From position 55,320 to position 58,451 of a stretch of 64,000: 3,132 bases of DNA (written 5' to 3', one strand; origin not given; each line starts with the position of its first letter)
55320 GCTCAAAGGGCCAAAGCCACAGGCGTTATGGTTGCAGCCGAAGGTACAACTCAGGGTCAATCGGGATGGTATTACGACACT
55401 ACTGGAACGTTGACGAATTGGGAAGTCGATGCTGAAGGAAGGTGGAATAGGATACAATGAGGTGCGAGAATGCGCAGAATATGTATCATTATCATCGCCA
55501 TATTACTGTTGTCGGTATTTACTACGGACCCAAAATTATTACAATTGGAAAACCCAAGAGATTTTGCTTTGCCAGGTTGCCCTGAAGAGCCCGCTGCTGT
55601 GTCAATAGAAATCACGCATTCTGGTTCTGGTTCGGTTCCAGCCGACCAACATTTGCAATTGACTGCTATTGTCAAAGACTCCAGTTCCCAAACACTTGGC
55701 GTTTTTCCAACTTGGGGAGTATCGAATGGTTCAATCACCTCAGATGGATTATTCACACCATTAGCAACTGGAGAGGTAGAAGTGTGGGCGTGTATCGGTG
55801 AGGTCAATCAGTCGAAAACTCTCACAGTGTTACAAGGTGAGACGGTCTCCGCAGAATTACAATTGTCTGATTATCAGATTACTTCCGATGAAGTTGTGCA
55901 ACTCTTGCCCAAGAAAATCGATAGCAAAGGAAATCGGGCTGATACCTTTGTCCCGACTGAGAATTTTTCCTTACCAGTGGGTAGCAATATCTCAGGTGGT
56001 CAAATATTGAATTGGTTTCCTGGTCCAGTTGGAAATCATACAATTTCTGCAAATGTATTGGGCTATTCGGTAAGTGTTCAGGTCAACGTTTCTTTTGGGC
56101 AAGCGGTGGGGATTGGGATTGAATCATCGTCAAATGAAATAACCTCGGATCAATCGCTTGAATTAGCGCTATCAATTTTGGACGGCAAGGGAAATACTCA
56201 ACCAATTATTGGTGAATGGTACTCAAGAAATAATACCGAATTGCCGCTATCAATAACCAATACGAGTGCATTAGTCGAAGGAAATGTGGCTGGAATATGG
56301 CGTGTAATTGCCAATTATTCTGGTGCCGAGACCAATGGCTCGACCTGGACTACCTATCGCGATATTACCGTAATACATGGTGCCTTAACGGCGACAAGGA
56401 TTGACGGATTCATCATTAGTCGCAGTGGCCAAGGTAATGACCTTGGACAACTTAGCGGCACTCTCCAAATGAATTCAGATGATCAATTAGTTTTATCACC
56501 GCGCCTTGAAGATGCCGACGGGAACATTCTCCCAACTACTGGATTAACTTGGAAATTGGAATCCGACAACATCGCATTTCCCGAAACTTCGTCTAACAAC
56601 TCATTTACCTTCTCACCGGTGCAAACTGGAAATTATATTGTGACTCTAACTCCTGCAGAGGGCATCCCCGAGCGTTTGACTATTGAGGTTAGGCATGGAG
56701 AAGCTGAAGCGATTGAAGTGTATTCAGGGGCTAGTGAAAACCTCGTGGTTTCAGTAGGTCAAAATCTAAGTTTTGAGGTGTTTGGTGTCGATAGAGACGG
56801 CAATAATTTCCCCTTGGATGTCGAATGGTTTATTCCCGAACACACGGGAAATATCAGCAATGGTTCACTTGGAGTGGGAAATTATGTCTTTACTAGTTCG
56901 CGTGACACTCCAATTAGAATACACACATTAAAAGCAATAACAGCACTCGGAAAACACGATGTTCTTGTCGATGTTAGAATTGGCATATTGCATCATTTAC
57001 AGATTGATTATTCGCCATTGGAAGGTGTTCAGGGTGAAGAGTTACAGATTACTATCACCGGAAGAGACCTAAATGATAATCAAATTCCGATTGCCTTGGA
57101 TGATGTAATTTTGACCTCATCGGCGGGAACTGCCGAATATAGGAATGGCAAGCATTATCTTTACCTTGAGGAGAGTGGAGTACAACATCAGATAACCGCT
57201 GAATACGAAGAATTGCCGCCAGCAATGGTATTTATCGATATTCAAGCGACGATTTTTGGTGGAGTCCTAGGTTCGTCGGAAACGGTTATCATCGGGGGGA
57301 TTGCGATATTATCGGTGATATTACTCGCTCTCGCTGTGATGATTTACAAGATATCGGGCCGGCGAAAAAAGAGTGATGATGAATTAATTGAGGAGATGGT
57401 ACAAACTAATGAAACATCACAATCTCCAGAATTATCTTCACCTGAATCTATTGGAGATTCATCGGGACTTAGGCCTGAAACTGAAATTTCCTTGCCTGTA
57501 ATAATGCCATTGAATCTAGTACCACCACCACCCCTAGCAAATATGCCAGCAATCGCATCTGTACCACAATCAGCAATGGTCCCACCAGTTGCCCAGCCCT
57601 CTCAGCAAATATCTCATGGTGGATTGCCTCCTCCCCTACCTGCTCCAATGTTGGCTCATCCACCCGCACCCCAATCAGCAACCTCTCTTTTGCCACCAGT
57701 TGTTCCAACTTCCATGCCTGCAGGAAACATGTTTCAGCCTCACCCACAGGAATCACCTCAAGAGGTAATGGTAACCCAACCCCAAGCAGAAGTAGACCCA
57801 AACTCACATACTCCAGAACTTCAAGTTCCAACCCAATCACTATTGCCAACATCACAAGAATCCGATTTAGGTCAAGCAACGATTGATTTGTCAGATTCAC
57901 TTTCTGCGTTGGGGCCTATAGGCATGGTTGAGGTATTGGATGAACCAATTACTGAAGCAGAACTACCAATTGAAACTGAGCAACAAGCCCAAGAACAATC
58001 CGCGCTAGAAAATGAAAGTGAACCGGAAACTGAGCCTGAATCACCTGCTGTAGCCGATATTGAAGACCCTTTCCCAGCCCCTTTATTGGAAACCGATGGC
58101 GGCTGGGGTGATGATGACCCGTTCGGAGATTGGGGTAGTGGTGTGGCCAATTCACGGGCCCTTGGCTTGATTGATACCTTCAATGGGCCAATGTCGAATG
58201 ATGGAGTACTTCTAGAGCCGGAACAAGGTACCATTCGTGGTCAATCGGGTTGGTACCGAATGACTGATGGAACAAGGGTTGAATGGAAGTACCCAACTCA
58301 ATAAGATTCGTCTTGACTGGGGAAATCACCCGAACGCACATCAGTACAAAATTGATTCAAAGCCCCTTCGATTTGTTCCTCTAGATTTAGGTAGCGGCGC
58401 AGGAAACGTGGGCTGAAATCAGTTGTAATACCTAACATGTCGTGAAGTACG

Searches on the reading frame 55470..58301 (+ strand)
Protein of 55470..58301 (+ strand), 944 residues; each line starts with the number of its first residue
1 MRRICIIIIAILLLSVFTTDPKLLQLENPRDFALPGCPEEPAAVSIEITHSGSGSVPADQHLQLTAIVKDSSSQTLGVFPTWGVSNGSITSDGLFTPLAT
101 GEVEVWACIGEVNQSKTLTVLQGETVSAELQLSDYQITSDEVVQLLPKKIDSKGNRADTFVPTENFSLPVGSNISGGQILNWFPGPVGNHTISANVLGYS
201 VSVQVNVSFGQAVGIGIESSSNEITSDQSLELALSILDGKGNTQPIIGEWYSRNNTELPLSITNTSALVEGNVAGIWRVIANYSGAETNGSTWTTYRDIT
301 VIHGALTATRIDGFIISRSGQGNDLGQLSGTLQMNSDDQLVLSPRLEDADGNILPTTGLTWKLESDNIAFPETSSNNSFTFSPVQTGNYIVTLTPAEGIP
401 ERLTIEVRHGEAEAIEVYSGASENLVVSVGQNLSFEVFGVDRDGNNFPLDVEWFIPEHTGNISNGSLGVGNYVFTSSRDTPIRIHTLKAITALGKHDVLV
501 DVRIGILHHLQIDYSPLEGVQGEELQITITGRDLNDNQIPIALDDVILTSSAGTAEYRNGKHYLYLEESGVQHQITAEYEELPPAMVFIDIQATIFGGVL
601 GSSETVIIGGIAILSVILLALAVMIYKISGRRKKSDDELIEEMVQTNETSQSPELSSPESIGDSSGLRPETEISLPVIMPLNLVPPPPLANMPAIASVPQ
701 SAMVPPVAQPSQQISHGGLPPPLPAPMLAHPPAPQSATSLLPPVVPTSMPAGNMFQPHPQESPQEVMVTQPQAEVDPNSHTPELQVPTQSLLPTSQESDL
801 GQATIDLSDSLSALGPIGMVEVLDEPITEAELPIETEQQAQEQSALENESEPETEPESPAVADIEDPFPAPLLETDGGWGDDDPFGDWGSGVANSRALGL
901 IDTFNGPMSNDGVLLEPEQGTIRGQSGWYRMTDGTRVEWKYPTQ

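Call 6: search_protein_families(library=pfam, proteins=[window:55470-58301:+], max_evalue=0.1)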
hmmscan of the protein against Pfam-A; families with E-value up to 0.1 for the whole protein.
window:55470-58301:+ (944 aa): 2 families
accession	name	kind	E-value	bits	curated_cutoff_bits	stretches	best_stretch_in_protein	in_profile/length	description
PF02368.24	Big_2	-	0.0056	17.1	22.8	1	46-120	5-79/79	Bacterial Ig-like domain (group 2)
PF16884.10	ADH_N_2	-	0.066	13.6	31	0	96-142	58-104/108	N-terminal domain of oxidoreductase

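Call 10: find_homologous_proteins(query=window:55470-58301:+, max_evalue=0.001)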
Query window:55470-58301:+ (944 aa): 21 proteins with E <= 0.001 among 8000 candidates.
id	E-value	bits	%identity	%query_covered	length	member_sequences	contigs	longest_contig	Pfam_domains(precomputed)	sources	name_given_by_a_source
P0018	0.0e+0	2099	100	100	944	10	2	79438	-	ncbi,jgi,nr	ncbi:MAG: hypothetical protein QF817_01235 [Candidatus Poseidoniaceae archaeon]|jgi:hypothetical pro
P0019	0.0e+0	1072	55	100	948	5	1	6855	-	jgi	jgi:hypothetical protein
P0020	0.0e+0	1068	54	100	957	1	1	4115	-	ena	-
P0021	0.0e+0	1063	55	100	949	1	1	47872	-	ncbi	-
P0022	0.0e+0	1063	55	100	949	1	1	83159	-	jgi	-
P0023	0.0e+0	1063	55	100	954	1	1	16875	-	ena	-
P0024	0.0e+0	1063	55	100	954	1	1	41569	-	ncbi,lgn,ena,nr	ncbi:MAG TPA: hypothetical protein EYO09_02280 [Candidatus Poseidoniales archaeon]|nr:hypothetical p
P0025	0.0e+0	1063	55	100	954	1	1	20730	-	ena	-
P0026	0.0e+0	1063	55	100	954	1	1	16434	-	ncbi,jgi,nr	ncbi:MAG: hypothetical protein CXX80_00900 [Methanobacteriota archaeon]|nr:MAG: hypothetical protein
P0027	0.0e+0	1062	55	100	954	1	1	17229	-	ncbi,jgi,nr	ncbi:MAG: hypothetical protein CXX80_10180 [Methanobacteriota archaeon]|nr:MAG: hypothetical protein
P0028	0.0e+0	1061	55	100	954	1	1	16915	-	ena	-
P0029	0.0e+0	1061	55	100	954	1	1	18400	-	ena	-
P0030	0.0e+0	1061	55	100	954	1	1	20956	-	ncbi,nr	ncbi:MAG TPA: hypothetical protein EYO42_00410 [Candidatus Poseidoniales archaeon]|nr:hypothetical p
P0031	0.0e+0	1052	54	100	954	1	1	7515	-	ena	-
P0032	0.0e+0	1041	56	96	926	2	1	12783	-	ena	-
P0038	2.4e-92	329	32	75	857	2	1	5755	-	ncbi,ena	-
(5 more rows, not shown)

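Call 67: search_protein_families(library=ncbifam, proteins=[window:55470-58301:+], max_evalue=0.01)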
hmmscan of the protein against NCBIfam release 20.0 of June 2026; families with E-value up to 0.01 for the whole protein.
window:55470-58301:+ (944 aa): 0 families

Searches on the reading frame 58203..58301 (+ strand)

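Call 7: search_protein_families(library=pfam, proteins=[window:58203-58301:+], max_evalue=10)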
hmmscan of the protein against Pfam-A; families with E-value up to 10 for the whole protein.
seq(33 aa): 1 family
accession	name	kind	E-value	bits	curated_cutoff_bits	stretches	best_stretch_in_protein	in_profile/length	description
PF18838.6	LPD23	-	0.095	12.9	27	1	10-30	31-48/58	Large polyvalent protein associated domain 23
